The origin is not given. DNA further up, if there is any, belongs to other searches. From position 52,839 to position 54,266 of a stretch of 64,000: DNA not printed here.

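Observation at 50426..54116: Dedicated ACP–nitroreductase–KAS–ORF–alpha-oxoamine synthase operon (aminolipid/sphingoid-base-like or alpha-hydroxyketone-signal biosynthesis?)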

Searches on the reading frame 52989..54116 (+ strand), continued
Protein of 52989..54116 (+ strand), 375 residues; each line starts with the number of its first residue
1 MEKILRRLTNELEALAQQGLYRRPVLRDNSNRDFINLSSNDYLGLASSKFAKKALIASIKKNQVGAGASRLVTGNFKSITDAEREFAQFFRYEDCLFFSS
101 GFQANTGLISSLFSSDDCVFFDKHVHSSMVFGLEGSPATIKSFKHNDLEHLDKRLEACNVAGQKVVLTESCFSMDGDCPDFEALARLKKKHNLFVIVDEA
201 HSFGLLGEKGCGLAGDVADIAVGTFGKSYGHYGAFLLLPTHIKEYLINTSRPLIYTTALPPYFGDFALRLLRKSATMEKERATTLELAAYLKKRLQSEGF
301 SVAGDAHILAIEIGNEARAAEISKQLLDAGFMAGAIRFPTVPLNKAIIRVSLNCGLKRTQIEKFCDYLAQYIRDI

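Call 33: search_solved_structures(query=window:52989-54113:+, max_evalue=1e-20, show_alignments=1)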
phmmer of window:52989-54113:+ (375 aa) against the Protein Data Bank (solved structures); distinct sequences matched with E-value up to 1e-20: 47.
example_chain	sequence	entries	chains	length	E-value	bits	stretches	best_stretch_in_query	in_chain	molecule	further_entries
8s1y_A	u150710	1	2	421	1.6e-54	188.5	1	6-363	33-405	8-amino-7-oxononanoate synthase/2-amino-3-ketobutyrate coenzyme A ligase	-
7poa_A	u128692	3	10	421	4.2e-54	187.1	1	6-363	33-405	8-amino-7-oxononanoate synthase/2-amino-3-ketobutyrate coenzyme A ligase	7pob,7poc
1bs0_A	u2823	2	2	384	2.2e-50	174.8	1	30-367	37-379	PROTEIN (8-AMINO-7-OXONANOATE SYNTHASE) | 8-amino-7-oxononanoate synthase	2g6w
8dle_A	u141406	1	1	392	2.3e-50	174.8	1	30-367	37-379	8-amino-7-oxononanoate synthase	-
1dj9_A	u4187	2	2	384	1.6e-49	172.1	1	31-366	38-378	8-AMINO-7-OXONONANOATE SYNTHASE | 8-AMINO-7-OXONANOATE SYNTHASE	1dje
4iw7_A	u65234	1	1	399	1.2e-48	169.1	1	24-370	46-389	8-amino-7-oxononanoate synthase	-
3tqx_A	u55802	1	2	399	1.5e-43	152.3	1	1-367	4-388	2-amino-3-ketobutyrate coenzyme A ligase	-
6onn_A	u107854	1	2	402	3.4e-43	151.2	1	31-363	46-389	8-amino-7-oxononanoate synthase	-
2jgt_A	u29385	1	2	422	2.1e-42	148.6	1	31-355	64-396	SERINE PALMITOYLTRANSFERASE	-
2jg2_A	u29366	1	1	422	2.3e-42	148.5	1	31-355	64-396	SERINE PALMITOYLTRANSFERASE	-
2w8j_A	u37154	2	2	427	2.4e-42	148.4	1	31-355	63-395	SERINE PALMITOYLTRANSFERASE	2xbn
2w8v_A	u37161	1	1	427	4.4e-42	147.6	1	31-355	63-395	SERINE PALMITOYLTRANSFERASE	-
2w8t_A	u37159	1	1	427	5.9e-42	147.1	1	31-355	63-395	SERINE PALMITOYLTRANSFERASE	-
5vnx_A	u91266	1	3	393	5.9e-42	147.1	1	30-355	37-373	8-amino-7-oxononanoate synthase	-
2w8u_A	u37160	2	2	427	5.9e-42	147.1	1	31-355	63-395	SERINE PALMITOYLTRANSFERASE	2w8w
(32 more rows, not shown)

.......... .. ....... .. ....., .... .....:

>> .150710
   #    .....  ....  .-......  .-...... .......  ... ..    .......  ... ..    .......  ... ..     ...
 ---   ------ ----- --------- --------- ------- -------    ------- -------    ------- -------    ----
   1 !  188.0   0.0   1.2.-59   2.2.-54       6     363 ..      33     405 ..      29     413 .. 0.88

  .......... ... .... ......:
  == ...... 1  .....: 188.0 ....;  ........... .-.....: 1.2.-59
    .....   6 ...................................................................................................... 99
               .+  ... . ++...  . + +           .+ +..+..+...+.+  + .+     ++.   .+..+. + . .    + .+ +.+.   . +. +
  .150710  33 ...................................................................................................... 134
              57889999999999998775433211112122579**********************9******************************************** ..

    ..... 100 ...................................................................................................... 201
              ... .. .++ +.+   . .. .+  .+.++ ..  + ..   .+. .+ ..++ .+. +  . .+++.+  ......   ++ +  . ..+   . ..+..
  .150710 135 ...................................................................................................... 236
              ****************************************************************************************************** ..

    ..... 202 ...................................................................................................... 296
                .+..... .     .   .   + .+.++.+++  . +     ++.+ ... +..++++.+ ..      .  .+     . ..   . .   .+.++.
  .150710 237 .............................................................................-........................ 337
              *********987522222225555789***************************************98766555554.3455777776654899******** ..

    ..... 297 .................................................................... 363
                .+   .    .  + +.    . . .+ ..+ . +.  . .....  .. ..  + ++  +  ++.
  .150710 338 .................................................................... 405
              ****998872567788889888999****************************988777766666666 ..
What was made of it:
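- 52989..54116 (+): BioF-type 8-amino-7-oxononanoate synthase. The best PDB matches are AONS enzymes (call 33).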

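Call 65: search_solved_structures(query=window:52989-54113:+, max_evalue=1e-48, show_alignments=3)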
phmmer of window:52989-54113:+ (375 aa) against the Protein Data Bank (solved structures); distinct sequences matched with E-value up to 1e-48: 5.
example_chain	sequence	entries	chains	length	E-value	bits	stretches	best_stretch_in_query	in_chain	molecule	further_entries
8s1y_A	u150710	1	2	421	1.6e-54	188.5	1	6-363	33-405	8-amino-7-oxononanoate synthase/2-amino-3-ketobutyrate coenzyme A ligase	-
7poa_A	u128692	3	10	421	4.2e-54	187.1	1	6-363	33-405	8-amino-7-oxononanoate synthase/2-amino-3-ketobutyrate coenzyme A ligase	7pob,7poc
1bs0_A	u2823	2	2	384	2.2e-50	174.8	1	30-367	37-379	PROTEIN (8-AMINO-7-OXONANOATE SYNTHASE) | 8-amino-7-oxononanoate synthase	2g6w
8dle_A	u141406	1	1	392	2.3e-50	174.8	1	30-367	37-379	8-amino-7-oxononanoate synthase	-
1dj9_A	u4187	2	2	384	1.6e-49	172.1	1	31-366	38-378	8-AMINO-7-OXONONANOATE SYNTHASE | 8-AMINO-7-OXONANOATE SYNTHASE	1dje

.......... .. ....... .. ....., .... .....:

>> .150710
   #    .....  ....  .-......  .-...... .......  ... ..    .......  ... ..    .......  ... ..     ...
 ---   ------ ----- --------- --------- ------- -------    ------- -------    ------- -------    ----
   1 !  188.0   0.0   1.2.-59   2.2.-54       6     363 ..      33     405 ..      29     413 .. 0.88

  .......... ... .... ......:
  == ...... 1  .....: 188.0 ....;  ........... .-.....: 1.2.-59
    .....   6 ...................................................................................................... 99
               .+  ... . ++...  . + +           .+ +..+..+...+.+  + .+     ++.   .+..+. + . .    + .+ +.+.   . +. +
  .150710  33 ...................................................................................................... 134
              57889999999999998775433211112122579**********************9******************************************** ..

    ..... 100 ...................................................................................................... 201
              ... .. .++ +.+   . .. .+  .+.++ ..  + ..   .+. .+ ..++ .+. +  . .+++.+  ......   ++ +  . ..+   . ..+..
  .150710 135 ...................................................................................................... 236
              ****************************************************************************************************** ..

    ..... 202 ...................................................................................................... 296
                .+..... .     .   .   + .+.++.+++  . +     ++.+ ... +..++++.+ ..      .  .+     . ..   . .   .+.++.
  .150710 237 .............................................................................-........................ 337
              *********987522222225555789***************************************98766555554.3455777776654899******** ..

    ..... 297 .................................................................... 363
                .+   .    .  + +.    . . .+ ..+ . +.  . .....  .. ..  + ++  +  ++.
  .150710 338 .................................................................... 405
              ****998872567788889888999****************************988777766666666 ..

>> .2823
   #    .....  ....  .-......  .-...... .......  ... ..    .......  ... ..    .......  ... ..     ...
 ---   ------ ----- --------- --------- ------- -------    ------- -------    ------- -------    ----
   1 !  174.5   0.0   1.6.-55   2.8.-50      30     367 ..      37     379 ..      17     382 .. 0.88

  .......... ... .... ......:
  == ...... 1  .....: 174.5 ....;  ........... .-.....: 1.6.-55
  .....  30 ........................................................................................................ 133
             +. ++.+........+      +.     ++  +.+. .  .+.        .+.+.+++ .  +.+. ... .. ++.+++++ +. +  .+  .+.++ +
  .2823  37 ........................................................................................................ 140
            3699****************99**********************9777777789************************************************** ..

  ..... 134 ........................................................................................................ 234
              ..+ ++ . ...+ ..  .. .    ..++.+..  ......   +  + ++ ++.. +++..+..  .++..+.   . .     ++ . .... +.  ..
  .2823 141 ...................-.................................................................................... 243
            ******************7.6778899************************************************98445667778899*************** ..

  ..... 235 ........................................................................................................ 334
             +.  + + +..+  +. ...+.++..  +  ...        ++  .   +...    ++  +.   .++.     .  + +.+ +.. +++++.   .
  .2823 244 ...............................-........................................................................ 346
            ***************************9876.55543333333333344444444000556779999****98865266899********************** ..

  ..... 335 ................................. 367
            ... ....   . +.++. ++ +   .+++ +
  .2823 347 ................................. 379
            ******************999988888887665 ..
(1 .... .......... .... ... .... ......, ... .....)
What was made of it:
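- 52989..54116 (+): The window residues His126, Asp198, His201, Lys227 and Arg337 align with E. coli BioF positions 133, 204, 207, 236 and 349 (call 65).
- On BioF (8-amino-7-oxononanoate synthase): In the alignment to 1bs0, the window residues His126, Asp198, His201, Lys227 and Arg337 align with E. coli positions 133, 204, 207, 236 and 349 (call 65).
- The best PDB matches are AONS enzymes, and residues aligning with the E. coli BioF PLP-site positions are conserved (calls 33, 65).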

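Call 85: search_protein_families(library=ncbifam, proteins=[L003:10001-11155:+, L001:10001-11137:+, L002:10001-11155:+, L004:10001-11131:+], max_evalue=1e-40)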
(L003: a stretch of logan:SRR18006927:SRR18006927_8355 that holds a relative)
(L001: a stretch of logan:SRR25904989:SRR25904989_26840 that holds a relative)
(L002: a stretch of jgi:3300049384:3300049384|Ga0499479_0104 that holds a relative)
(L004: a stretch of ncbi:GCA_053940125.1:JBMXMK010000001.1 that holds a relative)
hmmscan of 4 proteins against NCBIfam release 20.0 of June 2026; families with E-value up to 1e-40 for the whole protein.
L003:10001-11155:+ (385 aa): 10 families
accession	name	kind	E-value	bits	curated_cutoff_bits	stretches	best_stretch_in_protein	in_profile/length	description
TIGR00858.1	bioF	equivalog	7e-100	334.3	426.45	1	18-373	1-364/365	8-amino-7-oxononanoate synthase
NF005394.0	PRK06939.1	equivalog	1.3e-79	267.8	460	1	3-378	6-392/397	glycine C-acetyltransferase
TIGR01825.1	gly_Cac_T_rel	subfamily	3.4e-75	253.1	535.4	1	7-378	2-380/385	BioF/Kbl family PLP-dependent acyltransferase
NF047599.1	SerpalmtaseBetaP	equivalog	7.3e-70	235.6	500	1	34-378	39-391/394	serine palmitoyltransferase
NF047600.1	SerpalmtaseCFB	equivalog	1.2e-68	231.6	640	1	12-380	17-392/395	serine palmitoyltransferase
TIGR01822.1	2am3keto_CoA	equivalog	2.6e-65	220.9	493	1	6-373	5-383/393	glycine C-acetyltransferase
TIGR01821.1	5aminolev_synth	equivalog_domain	1.4e-58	198.7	338.55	1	2-376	3-393/402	5-aminolevulinate synthase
NF047603.1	SerpalmtaseAlphaP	equivalog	1.1e-52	179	670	1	35-378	42-394/399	serine palmitoyltransferase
NF005526.0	PRK07179.1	equivalog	1.7e-50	171.8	428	1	39-381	55-400/407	alpha-hydroxyketone-type quorum-sensing autoinducer synthase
NF005697.0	PRK07505.1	subfamily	3.6e-46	157.6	342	1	35-379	45-401/405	hypothetical protein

L001:10001-11137:+ (379 aa): 10 families
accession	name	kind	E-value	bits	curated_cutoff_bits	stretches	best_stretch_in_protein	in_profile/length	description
TIGR00858.1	bioF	equivalog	3.4e-94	315.6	426.45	1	30-369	19-364/365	8-amino-7-oxononanoate synthase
NF005394.0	PRK06939.1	equivalog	6.3e-74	249.1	460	1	8-375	9-393/397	glycine C-acetyltransferase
TIGR01825.1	gly_Cac_T_rel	subfamily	6e-71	239.1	535.4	1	31-366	32-372/385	BioF/Kbl family PLP-dependent acyltransferase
NF047599.1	SerpalmtaseBetaP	equivalog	1.8e-62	211.3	500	1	32-375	43-392/394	serine palmitoyltransferase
TIGR01822.1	2am3keto_CoA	equivalog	2.6e-60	204.4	493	1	16-372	13-386/393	glycine C-acetyltransferase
NF047600.1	SerpalmtaseCFB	equivalog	9.2e-59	199.1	640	1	31-376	42-392/395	serine palmitoyltransferase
NF005526.0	PRK07179.1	equivalog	2.9e-53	180.9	428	1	29-368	51-391/407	alpha-hydroxyketone-type quorum-sensing autoinducer synthase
TIGR01821.1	5aminolev_synth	equivalog_domain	1e-52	179.4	338.55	1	26-376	38-397/402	5-aminolevulinate synthase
NF047603.1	SerpalmtaseAlphaP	equivalog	2.2e-47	161.6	670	1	31-366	44-386/399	serine palmitoyltransferase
NF004608.1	PRK05937.1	equivalog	3.4e-42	144.5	399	1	33-264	3-246/366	8-amino-7-oxononanoate synthase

L002:10001-11155:+ (385 aa): 9 families
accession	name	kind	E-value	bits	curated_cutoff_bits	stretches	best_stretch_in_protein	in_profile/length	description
TIGR00858.1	bioF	equivalog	1.4e-97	326.7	426.45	1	40-376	21-364/365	8-amino-7-oxononanoate synthase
TIGR01825.1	gly_Cac_T_rel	subfamily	8.9e-73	245.1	535.4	1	7-383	1-382/385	BioF/Kbl family PLP-dependent acyltransferase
NF005394.0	PRK06939.1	equivalog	1.2e-72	244.8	460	1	3-382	5-393/397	glycine C-acetyltransferase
NF047599.1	SerpalmtaseBetaP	equivalog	2.5e-64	217.4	500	1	39-381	42-391/394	serine palmitoyltransferase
TIGR01821.1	5aminolev_synth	equivalog_domain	2.9e-63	214.1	338.55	1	5-384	5-398/402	5-aminolevulinate synthase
NF047600.1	SerpalmtaseCFB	equivalog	4.2e-62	210.1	640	1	40-383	43-392/395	serine palmitoyltransferase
TIGR01822.1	2am3keto_CoA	equivalog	1.1e-58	199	493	1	5-383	3-390/393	glycine C-acetyltransferase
NF005526.0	PRK07179.1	equivalog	2.7e-53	181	428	1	41-381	55-397/407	alpha-hydroxyketone-type quorum-sensing autoinducer synthase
NF047603.1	SerpalmtaseAlphaP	equivalog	1.4e-49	168.8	670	1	45-376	50-389/399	serine palmitoyltransferase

L004:10001-11131:+ (377 aa): 10 families
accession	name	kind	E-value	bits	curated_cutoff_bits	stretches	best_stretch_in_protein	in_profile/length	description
TIGR00858.1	bioF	equivalog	7e-103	344.2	426.45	1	19-374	1-365/365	8-amino-7-oxononanoate synthase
NF005394.0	PRK06939.1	equivalog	3.5e-82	276.2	460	1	3-375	5-389/397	glycine C-acetyltransferase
TIGR01825.1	gly_Cac_T_rel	subfamily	1.2e-77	261.2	535.4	1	9-375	3-377/385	BioF/Kbl family PLP-dependent acyltransferase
NF047600.1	SerpalmtaseCFB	equivalog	9.6e-75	251.7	640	1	14-375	18-387/395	serine palmitoyltransferase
NF047599.1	SerpalmtaseBetaP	equivalog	1.2e-69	234.9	500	1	35-374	39-387/394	serine palmitoyltransferase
TIGR01822.1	2am3keto_CoA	equivalog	1.3e-67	228.5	493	1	12-374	10-384/393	glycine C-acetyltransferase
TIGR01821.1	5aminolev_synth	equivalog_domain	2.6e-63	214.3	338.55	1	7-375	7-392/402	5-aminolevulinate synthase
NF047603.1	SerpalmtaseAlphaP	equivalog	1.8e-56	191.5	670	1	33-372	39-388/399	serine palmitoyltransferase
NF005526.0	PRK07179.1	equivalog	3.3e-56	190.6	428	1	26-374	37-393/407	alpha-hydroxyketone-type quorum-sensing autoinducer synthase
NF005697.0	PRK07505.1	subfamily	2.9e-42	144.7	342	1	27-375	35-397/405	hypothetical protein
